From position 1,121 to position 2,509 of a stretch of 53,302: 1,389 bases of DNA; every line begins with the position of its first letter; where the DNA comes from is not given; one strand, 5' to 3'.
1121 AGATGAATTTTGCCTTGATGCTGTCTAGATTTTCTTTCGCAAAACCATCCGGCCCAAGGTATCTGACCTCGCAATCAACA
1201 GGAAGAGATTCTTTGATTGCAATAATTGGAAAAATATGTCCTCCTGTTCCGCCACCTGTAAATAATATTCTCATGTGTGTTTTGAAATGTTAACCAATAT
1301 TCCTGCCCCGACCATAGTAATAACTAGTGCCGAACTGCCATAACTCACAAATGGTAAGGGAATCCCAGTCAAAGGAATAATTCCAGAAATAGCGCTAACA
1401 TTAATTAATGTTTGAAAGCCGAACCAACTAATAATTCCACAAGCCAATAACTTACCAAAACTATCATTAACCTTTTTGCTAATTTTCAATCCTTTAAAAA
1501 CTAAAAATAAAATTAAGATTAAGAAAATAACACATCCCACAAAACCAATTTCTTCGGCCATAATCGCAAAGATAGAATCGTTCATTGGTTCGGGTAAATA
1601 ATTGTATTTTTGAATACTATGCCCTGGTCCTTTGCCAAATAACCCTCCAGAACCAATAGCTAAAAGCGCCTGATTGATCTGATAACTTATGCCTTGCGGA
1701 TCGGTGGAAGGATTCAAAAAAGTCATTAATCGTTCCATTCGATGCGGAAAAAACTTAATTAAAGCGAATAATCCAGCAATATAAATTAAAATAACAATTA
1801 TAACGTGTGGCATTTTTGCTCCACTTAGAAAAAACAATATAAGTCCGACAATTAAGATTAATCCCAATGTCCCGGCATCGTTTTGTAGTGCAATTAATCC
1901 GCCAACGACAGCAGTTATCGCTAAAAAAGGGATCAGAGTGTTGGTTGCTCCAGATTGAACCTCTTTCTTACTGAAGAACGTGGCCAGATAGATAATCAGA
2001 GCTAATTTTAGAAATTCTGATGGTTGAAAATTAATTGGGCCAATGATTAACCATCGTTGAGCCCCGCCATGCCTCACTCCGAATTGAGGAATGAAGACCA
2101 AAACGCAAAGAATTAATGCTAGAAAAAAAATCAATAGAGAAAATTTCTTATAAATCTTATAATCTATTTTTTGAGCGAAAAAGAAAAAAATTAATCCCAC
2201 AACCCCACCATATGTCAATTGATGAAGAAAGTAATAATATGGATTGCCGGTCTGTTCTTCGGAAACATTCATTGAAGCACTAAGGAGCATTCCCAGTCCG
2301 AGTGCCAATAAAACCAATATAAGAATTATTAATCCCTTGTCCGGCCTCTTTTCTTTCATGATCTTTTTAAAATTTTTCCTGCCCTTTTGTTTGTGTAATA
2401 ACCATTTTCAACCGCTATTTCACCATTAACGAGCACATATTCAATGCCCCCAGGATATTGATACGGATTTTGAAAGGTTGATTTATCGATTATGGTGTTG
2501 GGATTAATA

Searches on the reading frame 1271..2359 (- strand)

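Call 38: search_protein_families(library=pfam, proteins=[window:1271-2359:-])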
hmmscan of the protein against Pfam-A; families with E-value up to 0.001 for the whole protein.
window:1271-2359:- (362 aa): 1 family
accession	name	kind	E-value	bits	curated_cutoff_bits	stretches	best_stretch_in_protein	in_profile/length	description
PF01098.24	FTSW_RODA_SPOVE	-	1.6e-102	343.6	26.4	1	10-362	3-354/356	Cell cycle protein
